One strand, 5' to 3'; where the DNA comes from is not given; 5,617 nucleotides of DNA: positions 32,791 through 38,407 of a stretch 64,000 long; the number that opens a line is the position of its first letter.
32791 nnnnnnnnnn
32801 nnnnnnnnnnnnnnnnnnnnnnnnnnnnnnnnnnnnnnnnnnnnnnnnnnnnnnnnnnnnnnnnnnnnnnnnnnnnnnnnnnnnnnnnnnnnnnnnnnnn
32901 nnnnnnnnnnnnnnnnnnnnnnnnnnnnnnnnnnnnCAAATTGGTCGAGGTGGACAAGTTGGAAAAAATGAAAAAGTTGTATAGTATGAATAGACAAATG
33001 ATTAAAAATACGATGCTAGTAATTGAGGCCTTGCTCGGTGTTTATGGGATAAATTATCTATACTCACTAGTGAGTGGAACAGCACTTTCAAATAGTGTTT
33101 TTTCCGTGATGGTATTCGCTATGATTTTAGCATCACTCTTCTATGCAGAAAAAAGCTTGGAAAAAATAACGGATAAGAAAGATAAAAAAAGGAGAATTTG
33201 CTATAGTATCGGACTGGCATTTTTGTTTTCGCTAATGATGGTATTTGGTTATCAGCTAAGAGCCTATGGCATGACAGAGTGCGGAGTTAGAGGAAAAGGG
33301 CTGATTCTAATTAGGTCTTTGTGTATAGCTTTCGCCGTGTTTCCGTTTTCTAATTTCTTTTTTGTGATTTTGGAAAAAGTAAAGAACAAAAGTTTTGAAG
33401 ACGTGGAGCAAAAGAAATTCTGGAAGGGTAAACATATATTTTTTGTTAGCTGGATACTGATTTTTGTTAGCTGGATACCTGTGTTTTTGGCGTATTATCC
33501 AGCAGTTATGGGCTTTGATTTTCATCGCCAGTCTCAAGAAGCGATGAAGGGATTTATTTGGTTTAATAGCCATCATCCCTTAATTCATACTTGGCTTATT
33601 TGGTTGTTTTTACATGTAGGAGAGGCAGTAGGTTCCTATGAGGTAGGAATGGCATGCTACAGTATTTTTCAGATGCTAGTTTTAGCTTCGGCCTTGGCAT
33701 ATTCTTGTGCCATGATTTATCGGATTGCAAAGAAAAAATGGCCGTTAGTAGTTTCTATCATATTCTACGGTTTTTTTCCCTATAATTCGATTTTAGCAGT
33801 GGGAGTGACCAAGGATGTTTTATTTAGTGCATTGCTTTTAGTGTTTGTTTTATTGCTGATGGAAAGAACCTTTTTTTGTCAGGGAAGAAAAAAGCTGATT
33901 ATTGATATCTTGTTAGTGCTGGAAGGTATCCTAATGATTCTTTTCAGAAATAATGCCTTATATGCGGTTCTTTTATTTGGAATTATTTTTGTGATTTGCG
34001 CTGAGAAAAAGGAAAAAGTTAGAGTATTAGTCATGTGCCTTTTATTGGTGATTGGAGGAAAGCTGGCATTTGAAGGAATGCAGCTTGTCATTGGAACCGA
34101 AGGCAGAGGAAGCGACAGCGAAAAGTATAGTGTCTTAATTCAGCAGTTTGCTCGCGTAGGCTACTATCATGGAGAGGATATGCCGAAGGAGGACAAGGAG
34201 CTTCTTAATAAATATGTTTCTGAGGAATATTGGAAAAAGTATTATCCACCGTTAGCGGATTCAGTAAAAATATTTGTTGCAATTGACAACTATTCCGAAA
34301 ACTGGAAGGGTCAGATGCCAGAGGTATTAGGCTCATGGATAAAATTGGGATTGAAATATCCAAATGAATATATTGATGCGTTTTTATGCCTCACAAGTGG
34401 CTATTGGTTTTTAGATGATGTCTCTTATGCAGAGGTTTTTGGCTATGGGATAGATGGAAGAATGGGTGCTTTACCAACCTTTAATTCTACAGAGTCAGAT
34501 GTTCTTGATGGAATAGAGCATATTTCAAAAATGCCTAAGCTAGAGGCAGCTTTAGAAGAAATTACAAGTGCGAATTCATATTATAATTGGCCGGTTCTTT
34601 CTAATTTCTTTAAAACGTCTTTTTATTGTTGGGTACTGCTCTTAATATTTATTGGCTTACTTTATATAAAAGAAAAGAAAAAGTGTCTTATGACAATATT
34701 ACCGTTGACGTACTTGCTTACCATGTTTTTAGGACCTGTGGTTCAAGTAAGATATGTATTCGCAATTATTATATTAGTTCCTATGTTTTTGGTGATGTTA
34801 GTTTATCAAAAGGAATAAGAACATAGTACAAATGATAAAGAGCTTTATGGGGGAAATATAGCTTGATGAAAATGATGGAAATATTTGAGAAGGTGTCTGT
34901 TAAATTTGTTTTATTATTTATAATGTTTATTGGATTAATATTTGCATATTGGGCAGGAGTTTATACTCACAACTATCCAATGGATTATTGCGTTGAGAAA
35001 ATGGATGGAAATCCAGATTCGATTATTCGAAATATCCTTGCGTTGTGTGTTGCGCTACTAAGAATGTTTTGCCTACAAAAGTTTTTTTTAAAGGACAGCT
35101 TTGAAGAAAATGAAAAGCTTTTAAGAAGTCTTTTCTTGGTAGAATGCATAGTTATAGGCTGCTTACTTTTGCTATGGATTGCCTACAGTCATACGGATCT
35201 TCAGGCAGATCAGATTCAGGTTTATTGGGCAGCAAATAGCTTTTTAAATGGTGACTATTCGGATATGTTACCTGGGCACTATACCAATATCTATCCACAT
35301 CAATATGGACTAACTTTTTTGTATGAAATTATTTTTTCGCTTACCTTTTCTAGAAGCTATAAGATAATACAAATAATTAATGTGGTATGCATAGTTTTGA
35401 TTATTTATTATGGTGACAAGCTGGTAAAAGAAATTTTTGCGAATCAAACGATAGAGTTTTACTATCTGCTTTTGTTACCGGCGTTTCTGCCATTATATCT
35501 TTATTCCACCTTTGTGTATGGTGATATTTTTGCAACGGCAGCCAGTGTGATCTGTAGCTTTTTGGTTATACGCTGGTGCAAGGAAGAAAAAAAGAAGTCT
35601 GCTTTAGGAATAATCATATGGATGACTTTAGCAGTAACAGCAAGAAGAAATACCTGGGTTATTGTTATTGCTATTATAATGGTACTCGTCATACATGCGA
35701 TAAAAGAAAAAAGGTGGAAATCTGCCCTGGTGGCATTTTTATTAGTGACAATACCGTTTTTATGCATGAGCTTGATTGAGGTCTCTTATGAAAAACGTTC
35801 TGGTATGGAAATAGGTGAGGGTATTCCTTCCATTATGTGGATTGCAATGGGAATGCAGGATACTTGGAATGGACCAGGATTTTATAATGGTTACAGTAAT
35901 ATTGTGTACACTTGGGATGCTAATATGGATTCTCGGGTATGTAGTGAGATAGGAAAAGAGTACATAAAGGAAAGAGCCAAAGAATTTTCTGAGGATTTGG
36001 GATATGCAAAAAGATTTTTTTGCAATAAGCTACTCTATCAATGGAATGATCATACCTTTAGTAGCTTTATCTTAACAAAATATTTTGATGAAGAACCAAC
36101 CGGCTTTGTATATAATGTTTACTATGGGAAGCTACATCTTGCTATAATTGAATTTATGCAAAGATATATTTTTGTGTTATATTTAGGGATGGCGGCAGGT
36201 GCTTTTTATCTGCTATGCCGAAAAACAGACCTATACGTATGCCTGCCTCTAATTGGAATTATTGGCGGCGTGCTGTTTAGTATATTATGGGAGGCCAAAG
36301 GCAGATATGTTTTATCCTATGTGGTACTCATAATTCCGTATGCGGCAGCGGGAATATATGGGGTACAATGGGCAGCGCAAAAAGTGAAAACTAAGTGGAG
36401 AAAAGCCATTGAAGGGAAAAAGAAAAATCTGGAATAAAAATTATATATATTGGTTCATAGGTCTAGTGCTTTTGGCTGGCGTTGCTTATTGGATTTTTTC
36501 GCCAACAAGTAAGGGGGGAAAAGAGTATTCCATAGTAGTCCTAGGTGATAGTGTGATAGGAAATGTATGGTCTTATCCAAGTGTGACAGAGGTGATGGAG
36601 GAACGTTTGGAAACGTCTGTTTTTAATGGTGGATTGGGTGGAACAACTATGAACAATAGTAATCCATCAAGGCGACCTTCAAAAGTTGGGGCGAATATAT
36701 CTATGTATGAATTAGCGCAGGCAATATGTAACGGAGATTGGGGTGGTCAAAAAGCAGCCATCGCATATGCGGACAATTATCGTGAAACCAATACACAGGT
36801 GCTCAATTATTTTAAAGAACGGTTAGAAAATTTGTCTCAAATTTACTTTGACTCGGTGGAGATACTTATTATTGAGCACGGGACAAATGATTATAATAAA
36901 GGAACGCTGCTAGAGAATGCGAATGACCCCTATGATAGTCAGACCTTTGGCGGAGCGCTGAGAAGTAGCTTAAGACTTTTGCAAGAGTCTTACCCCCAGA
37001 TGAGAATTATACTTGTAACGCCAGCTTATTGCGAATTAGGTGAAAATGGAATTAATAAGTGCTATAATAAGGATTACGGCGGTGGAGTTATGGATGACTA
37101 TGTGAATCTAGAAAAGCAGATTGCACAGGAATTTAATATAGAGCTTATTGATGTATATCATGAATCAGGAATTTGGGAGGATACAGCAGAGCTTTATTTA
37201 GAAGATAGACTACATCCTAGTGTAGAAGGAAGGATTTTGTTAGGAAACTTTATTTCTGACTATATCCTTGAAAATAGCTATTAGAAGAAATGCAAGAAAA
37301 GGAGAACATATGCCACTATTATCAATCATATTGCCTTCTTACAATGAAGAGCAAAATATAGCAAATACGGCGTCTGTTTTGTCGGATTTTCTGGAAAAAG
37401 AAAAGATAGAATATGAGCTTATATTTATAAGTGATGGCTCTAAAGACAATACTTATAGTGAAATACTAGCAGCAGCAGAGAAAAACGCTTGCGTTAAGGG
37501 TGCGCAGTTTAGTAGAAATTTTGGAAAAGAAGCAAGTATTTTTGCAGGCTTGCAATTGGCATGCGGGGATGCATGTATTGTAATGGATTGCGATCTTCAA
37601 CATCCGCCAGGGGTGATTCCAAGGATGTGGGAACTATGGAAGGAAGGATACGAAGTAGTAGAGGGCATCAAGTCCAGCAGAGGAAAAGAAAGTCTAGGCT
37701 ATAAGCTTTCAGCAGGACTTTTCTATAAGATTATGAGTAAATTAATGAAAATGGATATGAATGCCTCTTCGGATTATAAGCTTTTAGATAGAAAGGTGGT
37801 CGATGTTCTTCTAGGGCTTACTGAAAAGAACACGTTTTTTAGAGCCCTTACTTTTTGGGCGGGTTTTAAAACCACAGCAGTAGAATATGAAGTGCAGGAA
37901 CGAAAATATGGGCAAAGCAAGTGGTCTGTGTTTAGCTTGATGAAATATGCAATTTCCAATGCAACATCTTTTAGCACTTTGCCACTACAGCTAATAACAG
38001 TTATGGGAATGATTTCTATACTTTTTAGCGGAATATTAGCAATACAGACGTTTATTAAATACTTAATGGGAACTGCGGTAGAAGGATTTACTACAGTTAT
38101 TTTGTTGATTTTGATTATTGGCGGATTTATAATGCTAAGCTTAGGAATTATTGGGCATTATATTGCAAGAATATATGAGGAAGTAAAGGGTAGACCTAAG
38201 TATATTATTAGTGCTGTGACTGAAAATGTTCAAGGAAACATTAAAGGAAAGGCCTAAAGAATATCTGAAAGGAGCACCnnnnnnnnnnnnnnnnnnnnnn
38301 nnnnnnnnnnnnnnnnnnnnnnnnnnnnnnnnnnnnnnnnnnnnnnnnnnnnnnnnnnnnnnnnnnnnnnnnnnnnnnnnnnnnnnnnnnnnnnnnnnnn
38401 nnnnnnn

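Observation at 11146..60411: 49-kb one-directional glycan super-locus: six polyprenyl-phosphate glycosyltransferase-like genes interleaved with about eleven unassigned polytopic, GT-C-like proteins, and no GtrA or Wzx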

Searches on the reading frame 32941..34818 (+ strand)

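Call 5: search_protein_families(library=pfam, max_evalue=0.01, proteins=[window:32941-34818:+])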
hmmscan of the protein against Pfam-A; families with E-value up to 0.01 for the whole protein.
window:32941-34818:+ (625 aa): 1 family
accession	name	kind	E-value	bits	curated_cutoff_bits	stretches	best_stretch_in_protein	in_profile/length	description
PF19484.4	DUF6020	-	2.9e-36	125.4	28.3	1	208-623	182-593/604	Family of unknown function (DUF6020)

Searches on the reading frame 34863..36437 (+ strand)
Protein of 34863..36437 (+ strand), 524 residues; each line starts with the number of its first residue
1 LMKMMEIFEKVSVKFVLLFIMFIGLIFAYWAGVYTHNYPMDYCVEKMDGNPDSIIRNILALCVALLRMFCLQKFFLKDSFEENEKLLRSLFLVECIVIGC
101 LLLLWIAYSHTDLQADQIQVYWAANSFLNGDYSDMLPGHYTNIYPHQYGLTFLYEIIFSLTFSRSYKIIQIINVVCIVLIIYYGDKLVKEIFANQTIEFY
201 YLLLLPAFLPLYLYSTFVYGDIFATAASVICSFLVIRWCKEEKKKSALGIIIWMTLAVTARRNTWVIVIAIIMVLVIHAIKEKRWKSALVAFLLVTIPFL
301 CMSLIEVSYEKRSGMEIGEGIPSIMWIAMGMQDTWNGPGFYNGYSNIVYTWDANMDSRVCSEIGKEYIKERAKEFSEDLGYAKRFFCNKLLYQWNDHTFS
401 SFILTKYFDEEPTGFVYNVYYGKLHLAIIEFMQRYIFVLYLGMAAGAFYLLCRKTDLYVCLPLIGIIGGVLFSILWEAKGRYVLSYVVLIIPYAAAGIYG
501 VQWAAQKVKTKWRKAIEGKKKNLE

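Call 5: search_protein_families(library=pfam, max_evalue=0.01, proteins=[window:34863-36437:+])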
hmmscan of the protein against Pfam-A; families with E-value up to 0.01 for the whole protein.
window:34863-36437:+ (524 aa): 1 family
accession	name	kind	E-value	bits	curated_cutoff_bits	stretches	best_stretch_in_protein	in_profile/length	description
PF13231.12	PMT_2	-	6.4e-05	23.7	26.1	1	153-301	9-153/160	Dolichyl-phosphate-mannose-protein mannosyltransferase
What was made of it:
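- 34863..36437 (+): PMT_2-like polytopic protein. GT-C candidate. Pfam PMT_2, E 6e-5, 23.7 bits against a cut-off of 26.1 (call 5).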

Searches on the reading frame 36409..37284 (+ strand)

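Call 8: search_protein_families(library=pfam, max_evalue=0.001, proteins=[window:36409-37284:+])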
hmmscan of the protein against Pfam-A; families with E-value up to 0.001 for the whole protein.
window:36409-37284:+ (291 aa): 2 families
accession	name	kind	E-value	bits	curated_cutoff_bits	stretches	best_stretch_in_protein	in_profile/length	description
PF13472.12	Lipase_GDSL_2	-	2.8e-12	47.9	32.9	1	136-274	52-175/178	GDSL-like Lipase/Acylhydrolase family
PF00657.28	Lipase_GDSL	-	4.6e-08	33.9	23.6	1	42-279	1-205/208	GDSL-like Lipase/Acylhydrolase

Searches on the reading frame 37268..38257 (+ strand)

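Call 6: search_protein_families(library=pfam, max_evalue=0.01, proteins=[window:37268-38257:+])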
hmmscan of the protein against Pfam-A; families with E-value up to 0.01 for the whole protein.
window:37268-38257:+ (329 aa): 3 families
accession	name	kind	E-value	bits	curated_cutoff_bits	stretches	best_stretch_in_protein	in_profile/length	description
PF00535.33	Glycos_transf_2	-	1.3e-23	84.3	23.3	1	19-179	1-165/168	Glycosyl transferase family 2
PF13641.12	Glyco_tranf_2_3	-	0.0017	18.8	27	1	18-141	3-129/230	Glycosyltransferase like family 2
PF10111.15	Glyco_tranf_2_2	-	0.0031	17.5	27.3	1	19-109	1-91/276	Glycosyltransferase like family 2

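Call 42: search_protein_families(library=ncbifam, max_evalue=0.001, proteins=[window:37310-38257:+])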
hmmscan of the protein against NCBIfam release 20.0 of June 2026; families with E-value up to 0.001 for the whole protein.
window:37310-38257:+ (315 aa): 10 families
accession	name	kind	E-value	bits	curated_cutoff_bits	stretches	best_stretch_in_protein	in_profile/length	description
NF047588.1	GlcsyltransPgfSStrep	equivalog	1.3e-84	284.1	500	1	4-302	3-304/308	glycosyltransferase PgfS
NF007986.1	PRK10714.1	equivalog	1e-46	159.4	529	1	4-305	8-313/316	undecaprenyl-phosphate 4-deoxy-4-formamido-L-arabinose transferase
TIGR03937.1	PgaC_IcaA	equivalog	4.5e-13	48.9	422.3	1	2-95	45-135/407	poly-beta-1,6-N-acetyl-D-glucosamine synthase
NF041875.1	EPS_EpsD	equivalog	1.7e-08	34.2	370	1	4-117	1-111/325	exopolysaccharide biosynthesis glycosyltransferase EpsD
NF010496.0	PRK13915.1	equivalog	4.1e-07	29.4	262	1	4-99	33-130/307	glucosyl-3-phosphoglycerate synthase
NF047683.1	TeichurnBiosyTuaG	equivalog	4.9e-07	29.6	400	1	2-97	6-98/252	teichuronic acid biosynthesis protein TuaG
TIGR04283.1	glyco_like_mftF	equivalog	7e-07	29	182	1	4-106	1-93/221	TIGR04283 family arsenosugar biosynthesis glycosyltransferase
NF041391.1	DPhHxTase_Halo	equivalog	3.9e-06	26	375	1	10-130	3-113/213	dolichyl-phosphate hexose transferase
NF007482.0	PRK10073.1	equivalog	4.3e-06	26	423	1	2-108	6-108/334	glycosyltransferase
TIGR04182.1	glyco_TIGR04182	equivalog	0.00011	21.7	325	0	5-114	3-101/293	S-layer glycoprotein N-glycosyltransferase AglJ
